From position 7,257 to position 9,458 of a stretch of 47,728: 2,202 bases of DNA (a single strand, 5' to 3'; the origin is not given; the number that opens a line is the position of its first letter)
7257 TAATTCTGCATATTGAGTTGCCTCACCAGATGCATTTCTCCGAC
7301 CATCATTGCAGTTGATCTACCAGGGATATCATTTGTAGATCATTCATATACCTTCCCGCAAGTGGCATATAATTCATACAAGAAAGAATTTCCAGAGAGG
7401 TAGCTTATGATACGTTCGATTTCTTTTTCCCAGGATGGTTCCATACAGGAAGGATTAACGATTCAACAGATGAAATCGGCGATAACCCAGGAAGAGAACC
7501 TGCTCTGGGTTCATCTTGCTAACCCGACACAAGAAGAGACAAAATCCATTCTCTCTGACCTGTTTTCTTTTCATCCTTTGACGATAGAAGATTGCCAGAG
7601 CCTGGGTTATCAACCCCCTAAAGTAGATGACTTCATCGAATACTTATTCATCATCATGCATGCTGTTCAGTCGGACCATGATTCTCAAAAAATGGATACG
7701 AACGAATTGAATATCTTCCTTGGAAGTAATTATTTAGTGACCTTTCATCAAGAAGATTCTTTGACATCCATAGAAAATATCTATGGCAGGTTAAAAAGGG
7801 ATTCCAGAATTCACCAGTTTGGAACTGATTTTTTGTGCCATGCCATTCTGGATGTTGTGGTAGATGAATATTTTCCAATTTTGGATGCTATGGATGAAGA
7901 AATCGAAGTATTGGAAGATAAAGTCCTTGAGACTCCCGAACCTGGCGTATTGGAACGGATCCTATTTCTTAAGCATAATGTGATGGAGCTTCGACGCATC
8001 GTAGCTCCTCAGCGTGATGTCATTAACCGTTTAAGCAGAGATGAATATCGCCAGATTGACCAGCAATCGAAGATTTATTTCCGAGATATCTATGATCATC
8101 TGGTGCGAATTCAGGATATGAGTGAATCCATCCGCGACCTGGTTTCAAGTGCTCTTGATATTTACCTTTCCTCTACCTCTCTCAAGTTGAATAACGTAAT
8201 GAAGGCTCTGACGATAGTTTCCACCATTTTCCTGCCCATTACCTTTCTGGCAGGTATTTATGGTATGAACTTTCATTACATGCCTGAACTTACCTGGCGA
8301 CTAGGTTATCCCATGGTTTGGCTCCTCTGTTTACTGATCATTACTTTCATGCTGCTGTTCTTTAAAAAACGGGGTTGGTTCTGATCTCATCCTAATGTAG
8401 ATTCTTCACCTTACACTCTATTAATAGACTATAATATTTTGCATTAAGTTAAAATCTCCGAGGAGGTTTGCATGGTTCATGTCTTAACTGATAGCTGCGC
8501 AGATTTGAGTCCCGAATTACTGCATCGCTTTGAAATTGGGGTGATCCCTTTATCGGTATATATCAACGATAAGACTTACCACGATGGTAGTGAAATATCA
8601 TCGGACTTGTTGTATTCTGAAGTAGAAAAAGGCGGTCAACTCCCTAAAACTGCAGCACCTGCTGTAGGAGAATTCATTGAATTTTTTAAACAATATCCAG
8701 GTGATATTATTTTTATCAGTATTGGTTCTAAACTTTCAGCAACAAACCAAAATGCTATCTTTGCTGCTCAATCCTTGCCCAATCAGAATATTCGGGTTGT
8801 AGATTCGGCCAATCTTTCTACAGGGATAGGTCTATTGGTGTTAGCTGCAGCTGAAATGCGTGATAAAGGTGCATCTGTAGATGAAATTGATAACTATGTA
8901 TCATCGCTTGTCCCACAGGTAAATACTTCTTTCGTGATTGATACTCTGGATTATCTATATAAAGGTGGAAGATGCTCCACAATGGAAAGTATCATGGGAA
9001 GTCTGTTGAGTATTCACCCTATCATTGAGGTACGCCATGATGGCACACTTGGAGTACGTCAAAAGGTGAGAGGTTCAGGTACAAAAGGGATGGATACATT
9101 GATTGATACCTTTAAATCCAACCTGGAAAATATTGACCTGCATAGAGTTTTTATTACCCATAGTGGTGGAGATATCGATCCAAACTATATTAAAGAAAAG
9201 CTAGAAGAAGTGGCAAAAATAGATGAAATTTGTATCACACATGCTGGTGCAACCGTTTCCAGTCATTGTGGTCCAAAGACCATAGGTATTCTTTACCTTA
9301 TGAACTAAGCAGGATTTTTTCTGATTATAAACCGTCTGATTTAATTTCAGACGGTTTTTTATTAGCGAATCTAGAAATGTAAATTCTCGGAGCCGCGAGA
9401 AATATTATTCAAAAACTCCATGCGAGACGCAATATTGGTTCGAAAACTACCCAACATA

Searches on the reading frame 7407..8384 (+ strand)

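Call 14: search_protein_families(library=pfam, proteins=[window:7407-8384:+], max_evalue=0.00001)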
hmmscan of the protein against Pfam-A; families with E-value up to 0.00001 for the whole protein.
window:7407-8384:+ (325 aa): 1 family
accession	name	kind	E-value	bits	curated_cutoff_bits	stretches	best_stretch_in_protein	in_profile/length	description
PF01544.23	CorA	-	6.7e-79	265.7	27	1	30-319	2-288/292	CorA-like Mg2+ transporter protein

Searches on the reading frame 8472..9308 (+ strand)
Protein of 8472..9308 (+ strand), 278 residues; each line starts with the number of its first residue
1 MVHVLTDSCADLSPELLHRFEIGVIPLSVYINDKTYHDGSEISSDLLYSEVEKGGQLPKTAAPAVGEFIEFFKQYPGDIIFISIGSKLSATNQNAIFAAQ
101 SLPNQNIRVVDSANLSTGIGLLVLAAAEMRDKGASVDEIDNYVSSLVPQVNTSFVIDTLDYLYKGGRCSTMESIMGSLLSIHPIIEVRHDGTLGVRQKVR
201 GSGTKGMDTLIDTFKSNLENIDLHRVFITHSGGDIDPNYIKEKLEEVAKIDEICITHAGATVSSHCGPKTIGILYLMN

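Call 14: search_protein_families(library=pfam, proteins=[window:8472-9308:+], max_evalue=0.00001)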
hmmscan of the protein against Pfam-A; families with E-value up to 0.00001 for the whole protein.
window:8472-9308:+ (278 aa): 1 family
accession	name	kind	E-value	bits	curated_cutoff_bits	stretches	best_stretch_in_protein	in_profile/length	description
PF02645.21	DegV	-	5.2e-68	229.8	27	1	2-276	2-278/280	Uncharacterised protein, DegV family COG1307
